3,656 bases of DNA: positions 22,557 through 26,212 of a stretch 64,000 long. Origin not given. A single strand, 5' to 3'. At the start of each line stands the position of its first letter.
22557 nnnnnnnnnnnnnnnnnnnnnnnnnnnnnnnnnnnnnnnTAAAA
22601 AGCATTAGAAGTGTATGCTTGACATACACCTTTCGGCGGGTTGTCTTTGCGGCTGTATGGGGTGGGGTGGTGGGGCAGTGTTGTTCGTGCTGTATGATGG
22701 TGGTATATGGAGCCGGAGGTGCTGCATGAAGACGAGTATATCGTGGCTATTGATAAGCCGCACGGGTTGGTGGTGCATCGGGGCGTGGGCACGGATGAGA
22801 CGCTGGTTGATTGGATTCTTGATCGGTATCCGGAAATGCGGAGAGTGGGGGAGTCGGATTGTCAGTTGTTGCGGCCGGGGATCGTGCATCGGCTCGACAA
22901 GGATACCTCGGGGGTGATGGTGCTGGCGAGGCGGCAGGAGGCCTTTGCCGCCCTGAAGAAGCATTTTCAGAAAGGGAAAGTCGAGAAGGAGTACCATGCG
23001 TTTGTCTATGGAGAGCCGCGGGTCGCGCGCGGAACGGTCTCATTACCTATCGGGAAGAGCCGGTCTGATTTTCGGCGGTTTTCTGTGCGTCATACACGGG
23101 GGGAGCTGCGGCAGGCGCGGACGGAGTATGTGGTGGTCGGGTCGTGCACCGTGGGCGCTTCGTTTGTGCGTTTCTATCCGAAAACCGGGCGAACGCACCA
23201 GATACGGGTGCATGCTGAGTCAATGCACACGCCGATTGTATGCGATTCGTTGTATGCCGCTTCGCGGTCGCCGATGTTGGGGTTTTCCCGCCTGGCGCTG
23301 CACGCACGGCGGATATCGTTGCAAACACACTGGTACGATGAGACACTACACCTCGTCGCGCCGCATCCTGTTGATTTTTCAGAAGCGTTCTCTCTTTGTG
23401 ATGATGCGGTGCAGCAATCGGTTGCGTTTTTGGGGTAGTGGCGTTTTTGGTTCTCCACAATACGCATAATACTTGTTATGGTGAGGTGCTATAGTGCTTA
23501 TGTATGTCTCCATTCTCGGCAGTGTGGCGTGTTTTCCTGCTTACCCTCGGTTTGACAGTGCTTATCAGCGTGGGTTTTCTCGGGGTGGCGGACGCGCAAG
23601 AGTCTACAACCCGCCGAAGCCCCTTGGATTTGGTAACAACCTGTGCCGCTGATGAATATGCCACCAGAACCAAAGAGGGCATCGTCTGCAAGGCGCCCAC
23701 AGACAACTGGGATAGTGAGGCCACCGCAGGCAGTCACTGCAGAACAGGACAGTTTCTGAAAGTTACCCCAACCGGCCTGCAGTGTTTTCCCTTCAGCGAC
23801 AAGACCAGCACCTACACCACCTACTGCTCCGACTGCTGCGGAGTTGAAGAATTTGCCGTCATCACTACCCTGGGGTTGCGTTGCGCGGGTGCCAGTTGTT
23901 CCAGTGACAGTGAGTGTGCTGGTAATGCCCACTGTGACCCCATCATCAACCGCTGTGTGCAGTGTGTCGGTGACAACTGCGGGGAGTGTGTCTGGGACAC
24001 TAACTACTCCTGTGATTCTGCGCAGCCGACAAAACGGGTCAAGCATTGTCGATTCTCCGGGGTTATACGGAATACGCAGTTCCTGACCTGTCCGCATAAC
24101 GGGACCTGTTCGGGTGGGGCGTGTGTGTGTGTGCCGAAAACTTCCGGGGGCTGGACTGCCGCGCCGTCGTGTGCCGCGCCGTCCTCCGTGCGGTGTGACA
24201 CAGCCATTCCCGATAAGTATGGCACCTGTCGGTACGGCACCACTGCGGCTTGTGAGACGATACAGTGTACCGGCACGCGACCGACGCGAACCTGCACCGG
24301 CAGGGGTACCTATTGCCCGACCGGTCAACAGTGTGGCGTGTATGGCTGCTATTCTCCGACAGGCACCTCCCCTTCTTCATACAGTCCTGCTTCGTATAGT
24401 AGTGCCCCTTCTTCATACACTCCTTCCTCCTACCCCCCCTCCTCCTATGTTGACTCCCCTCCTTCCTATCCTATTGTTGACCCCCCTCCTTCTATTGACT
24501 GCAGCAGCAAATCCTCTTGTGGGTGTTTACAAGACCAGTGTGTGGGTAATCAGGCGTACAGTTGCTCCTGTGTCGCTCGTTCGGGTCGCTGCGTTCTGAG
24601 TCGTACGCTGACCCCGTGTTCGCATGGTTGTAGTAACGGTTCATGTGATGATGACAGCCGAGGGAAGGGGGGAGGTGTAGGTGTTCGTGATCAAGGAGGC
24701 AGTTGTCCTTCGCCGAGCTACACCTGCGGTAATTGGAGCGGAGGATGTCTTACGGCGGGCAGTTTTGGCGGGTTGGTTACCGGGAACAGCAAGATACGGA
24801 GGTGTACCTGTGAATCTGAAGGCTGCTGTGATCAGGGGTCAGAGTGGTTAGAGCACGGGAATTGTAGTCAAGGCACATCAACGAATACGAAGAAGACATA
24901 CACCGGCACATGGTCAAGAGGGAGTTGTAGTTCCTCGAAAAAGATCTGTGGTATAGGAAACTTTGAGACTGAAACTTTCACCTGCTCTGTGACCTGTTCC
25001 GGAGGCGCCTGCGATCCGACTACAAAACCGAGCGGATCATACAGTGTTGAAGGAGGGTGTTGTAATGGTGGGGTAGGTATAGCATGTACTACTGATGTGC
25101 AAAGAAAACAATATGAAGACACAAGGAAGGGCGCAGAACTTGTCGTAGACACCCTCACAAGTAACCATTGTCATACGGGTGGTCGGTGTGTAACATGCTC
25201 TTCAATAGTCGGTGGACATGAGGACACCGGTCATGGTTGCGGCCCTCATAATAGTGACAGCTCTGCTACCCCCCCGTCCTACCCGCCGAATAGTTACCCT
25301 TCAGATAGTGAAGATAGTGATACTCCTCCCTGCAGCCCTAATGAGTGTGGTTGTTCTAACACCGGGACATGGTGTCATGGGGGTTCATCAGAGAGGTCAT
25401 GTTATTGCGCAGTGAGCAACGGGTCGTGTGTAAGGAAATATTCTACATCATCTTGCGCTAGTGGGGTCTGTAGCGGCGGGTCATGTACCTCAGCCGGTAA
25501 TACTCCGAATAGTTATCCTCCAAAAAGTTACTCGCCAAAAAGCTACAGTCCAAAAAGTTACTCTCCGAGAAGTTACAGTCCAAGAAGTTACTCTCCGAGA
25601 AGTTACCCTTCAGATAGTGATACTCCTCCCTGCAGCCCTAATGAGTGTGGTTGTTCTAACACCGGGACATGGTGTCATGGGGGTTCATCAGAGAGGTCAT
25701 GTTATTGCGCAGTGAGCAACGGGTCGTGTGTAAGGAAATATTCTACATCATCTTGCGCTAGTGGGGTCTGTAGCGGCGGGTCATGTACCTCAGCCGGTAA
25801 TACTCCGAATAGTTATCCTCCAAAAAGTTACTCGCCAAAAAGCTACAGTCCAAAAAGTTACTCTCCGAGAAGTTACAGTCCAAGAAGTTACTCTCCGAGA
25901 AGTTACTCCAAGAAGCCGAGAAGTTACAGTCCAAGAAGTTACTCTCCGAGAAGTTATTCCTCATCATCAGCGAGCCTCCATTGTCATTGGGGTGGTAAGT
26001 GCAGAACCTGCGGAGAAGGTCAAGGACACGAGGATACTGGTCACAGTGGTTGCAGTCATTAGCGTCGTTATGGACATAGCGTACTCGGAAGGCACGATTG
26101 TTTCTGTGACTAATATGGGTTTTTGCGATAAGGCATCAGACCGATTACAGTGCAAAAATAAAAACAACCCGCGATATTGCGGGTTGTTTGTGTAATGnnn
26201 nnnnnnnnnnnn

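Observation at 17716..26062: Two giant Cys-rich surface proteins that share near-identical cassettes, (SYSP[RK])n tails and Cys/His-rich C-termini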

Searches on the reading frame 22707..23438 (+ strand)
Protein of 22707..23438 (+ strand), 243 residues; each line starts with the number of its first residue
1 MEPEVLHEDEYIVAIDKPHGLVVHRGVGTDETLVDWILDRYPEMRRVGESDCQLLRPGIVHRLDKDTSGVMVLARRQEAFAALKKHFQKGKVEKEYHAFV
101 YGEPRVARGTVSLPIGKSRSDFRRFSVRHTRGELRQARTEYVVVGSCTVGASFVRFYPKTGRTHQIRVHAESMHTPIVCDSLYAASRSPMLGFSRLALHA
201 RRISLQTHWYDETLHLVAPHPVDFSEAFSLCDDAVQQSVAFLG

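Call 5: search_protein_families(library=pfam, proteins=[window:22707-23438:+], max_evalue=0.1)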
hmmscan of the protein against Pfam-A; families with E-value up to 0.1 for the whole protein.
window:22707-23438:+ (243 aa): 1 family
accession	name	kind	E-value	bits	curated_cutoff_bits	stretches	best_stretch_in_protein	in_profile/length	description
PF00849.27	PseudoU_synth_2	-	1.1e-28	100.8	26.8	1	12-171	2-151/152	RNA pseudouridylate synthase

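Call 15: find_encoding_contigs(protein=window:22707-23438:+, flank=10000, max_places=6)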
Protein window:22707-23438:+ (243 aa): no gene with exactly this product is on record in the collection.

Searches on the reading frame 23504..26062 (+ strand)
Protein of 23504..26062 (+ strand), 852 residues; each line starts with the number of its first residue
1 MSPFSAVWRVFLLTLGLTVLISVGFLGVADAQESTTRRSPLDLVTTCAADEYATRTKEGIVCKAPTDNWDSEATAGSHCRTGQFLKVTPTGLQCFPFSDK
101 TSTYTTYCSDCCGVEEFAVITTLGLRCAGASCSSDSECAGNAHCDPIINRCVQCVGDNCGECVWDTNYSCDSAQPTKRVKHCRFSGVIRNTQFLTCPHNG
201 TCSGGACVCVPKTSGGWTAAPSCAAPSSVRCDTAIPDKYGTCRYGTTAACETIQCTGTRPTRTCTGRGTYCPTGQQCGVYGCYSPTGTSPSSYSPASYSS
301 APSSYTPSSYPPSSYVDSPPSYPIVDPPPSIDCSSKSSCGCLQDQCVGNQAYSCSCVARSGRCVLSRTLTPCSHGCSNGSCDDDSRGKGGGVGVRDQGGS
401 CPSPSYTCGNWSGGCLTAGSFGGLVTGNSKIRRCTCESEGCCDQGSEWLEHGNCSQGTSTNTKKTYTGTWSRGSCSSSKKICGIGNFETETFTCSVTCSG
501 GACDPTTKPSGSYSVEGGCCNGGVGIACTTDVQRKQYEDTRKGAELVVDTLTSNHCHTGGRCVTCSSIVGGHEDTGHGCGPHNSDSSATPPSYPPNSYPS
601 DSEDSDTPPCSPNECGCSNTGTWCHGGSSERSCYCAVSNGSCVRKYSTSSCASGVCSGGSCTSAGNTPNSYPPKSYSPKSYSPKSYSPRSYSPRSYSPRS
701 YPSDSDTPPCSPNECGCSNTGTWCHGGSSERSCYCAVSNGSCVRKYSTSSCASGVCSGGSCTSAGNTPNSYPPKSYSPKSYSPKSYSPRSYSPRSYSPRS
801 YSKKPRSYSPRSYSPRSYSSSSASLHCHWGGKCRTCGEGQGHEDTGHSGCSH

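Call 5: search_protein_families(library=pfam, proteins=[window:23504-26062:+], max_evalue=0.1)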
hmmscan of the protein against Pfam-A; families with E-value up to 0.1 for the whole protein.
window:23504-26062:+ (852 aa): 0 families

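Call 10: find_encoding_contigs(protein=window:23504-26062:+, flank=10000, max_places=6)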
Protein window:23504-26062:+ (852 aa): no gene with exactly this product is on record in the collection.

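Call 12: find_homologous_proteins(query=window:23504-26062:+, max_evalue=0.001)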
Query window:23504-26062:+ (852 aa): 12 proteins with E <= 0.001 among 5259 candidates.
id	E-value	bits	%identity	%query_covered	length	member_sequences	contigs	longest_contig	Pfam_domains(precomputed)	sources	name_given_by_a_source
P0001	0.0e+0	1951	100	100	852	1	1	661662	-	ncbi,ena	-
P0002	5.6e-64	235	47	33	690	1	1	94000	PF04151.22,PF02095.22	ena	-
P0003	4.5e-53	199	51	29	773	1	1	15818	-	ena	-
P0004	5.0e-53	199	47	24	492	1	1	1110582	-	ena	-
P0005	7.8e-51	191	40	4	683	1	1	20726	-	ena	-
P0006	1.1e-47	181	46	26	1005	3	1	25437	-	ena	-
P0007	7.0e-45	172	48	24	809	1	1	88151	PF18141.8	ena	-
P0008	1.9e-39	154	54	20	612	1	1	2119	-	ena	-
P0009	9.8e-39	151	45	27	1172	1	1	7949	-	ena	-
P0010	9.0e-38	148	47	24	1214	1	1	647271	-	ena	-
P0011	1.6e-35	141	48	23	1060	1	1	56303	-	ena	-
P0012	2.9e-23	100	45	18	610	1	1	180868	-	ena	-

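Call 13: list_cluster_members(proteins=[P0001, P0002, P0004, P0010])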
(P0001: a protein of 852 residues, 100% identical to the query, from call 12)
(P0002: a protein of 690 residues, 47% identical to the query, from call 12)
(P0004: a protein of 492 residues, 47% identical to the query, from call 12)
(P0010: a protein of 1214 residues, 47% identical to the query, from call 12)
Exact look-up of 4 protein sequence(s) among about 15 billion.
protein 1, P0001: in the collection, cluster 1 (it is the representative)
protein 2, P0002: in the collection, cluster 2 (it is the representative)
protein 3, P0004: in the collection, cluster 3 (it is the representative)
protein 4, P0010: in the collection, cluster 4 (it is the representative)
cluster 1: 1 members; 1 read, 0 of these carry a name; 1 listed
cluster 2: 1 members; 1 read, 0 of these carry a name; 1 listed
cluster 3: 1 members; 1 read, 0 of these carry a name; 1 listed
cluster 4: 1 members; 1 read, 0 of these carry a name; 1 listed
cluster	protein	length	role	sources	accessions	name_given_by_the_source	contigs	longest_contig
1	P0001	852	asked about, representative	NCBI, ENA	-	-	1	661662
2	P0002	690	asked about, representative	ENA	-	-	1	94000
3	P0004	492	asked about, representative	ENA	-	-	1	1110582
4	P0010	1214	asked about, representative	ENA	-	-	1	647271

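Call 16: find_encoding_contigs(protein=P0010, flank=10000, max_places=3)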
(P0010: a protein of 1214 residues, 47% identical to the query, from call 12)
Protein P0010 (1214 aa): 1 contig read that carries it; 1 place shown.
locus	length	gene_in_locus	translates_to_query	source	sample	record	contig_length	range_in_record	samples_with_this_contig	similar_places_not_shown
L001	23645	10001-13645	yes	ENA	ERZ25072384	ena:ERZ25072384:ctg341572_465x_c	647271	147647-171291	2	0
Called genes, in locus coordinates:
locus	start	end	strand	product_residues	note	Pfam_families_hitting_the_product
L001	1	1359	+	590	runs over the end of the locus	PF07973:tRNA_SAD (weak), PF00587:tRNA-synt_2b, PF03129:HGTP_anticodon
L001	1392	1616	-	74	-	-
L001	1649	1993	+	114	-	-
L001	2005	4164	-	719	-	PF01751:Toprim, PF01131:Topoisom_bac, PF01396:Zn_ribbon_Top1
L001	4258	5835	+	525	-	PF02463:SMC_N (faint), PF03193:RsgA_GTPase (faint), PF13175:AAA_15 (weak), PF13476:AAA_23 (faint), PF13555:AAA_29 (faint), PF00005:ABC_tran, PF00350:Dynamin_N (faint), PF00005:ABC_tran, +2 more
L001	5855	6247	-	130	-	-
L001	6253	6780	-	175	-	PF13274:SocA_Panacea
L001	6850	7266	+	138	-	PF01641:SelR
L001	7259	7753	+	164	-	PF02643:DUF192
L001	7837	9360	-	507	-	-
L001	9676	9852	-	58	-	-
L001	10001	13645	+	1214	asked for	-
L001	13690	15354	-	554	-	-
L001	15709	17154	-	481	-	PF04326:SLFN_AlbA_2, PF13749:HATPase_c_4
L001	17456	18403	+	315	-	PF02899:Phage_int_SAM_1, PF00589:Phage_integrase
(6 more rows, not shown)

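Call 73: find_encoding_contigs(protein=P0004, flank=5000, max_places=2)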
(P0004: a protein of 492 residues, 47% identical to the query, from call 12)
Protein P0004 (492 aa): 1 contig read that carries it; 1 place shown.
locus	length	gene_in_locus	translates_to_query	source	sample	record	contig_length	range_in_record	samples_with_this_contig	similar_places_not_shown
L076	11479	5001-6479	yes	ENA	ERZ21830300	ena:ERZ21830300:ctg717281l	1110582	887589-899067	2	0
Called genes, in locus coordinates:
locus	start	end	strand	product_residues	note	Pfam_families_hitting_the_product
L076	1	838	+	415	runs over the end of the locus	PF00579:tRNA-synt_1b, PF22421:SYY_C-terminal (weak)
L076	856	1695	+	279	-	PF03477:ATP-cone (weak), PF04471:Mrr_cat (weak)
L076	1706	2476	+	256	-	PF12705:PDDEXK_1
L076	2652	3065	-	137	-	-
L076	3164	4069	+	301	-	PF18920:DUF5671 (weak)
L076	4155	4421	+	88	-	-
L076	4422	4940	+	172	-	-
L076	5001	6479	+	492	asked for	-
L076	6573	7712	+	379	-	-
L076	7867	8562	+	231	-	PF12686:DUF3800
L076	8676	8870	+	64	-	-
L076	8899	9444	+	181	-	PF00466:Ribosomal_L10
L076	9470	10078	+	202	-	PF16320:Ribosomal_L12_N, PF00542:Ribosomal_L12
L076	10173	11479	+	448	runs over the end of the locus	-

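Call 74: find_encoding_contigs(protein=P0002, flank=5000, max_places=2)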
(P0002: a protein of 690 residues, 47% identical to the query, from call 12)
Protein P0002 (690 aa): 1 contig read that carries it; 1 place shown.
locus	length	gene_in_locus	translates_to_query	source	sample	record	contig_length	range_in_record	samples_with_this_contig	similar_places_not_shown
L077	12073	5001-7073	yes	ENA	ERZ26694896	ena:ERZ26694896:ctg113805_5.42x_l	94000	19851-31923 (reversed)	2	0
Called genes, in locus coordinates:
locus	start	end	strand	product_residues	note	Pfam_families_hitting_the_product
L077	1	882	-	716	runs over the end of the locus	PF00133:tRNA-synt_1, PF09334:tRNA-synt_1g, PF08264:Anticodon_1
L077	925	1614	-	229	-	-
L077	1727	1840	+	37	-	-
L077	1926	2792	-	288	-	PF00226:DnaJ, PF01556:DnaJ_C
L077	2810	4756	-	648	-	PF00012:HSP70, PF06723:MreB_Mbl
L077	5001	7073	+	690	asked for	PF04151:PPC (weak), PF02095:Extensin_1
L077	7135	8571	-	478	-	PF13620:CarboxypepD_reg, PF13715:CarbopepD_reg_2 (weak)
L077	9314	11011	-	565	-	PF00595:PDZ (weak), PF13180:PDZ_2 (weak), PF17820:PDZ_6, PF03572:Peptidase_S41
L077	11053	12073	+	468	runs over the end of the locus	PF01406:tRNA-synt_1e, PF01921:tRNA-synt_1f (faint), PF09334:tRNA-synt_1g (weak), PF23493:CysS_C (weak)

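Call 79: search_protein_families(library=ncbifam, proteins=[window:23504-26062:+], max_evalue=0.01)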
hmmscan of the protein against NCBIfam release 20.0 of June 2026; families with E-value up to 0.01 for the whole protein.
window:23504-26062:+ (852 aa): 0 families

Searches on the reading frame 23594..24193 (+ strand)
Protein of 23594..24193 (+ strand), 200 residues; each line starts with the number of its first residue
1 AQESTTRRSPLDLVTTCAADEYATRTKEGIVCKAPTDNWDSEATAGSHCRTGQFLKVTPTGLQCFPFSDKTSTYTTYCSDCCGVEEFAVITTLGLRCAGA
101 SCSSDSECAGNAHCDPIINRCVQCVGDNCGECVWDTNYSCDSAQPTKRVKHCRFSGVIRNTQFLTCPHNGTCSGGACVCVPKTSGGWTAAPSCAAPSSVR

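Call 20: find_related_loci(query=A2, collection=genome_contigs, flank=8000)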
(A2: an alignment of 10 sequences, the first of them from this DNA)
Query A2 (200 aa) in genome_contigs; peptide patterns used: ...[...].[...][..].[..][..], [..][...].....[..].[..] (x = any residue, [..] = any of these).
9 stretches matched a pattern; 3 encode a relative of the query (tblastn E <= 1e-3); 3 distinct loci.
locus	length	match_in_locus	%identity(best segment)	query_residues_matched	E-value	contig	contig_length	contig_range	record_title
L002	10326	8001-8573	53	21-192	4e-54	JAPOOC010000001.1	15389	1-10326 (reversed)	MAG: Candidatus Kaiserbacteria bacterium isolate APA_bin_25 c_000000599407, whole genome shotgun sequence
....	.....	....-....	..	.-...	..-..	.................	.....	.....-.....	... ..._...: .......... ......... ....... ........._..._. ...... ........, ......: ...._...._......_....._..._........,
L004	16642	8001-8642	43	1-192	2e-40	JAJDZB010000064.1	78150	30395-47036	MAG: Candidatus Poribacteria bacterium isolate jk18x34bins.64 k141_47790, whole genome shotgun sequence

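Call 41: predict_structure(alignment_id=A2)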
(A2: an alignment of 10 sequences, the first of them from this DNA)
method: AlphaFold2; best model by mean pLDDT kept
length: 200 residues; sequences in the alignment: 10
mean_pLDDT: 56.1   pTM: 0.33
mean pLDDT of the five models: 56.1, 56.0, 55.8, 50.5, 49.5
residues with pLDDT >= 90: 0; 70-90: 49; 50-70: 68; < 50: 83
segments of 3 or more residues with pLDDT < 50: 1-15, 40-49, 58-61, 68-86, 89-96, 127-129, 182-200
pLDDT, mean of each block of 10 residues (from residue 1): 31 47 51 58 44 49 50 34 45 47 73 64 56 80 85 70 80 81 40 39
secondary structure, 60 per line:
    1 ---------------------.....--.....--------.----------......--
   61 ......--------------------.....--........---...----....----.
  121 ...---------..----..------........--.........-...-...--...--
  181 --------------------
elements in order: E22-26 E29-33 E53-58 E61-66 E87-91 E94-101 E112-115 E120-123 E147-154 E157-165 E171-173 E176-178

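Call 78: search_solved_structures(query=A2, max_evalue=1)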
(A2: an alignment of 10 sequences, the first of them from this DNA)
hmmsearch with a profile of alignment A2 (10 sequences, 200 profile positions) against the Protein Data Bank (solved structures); distinct sequences matched with E-value up to 1: 0.
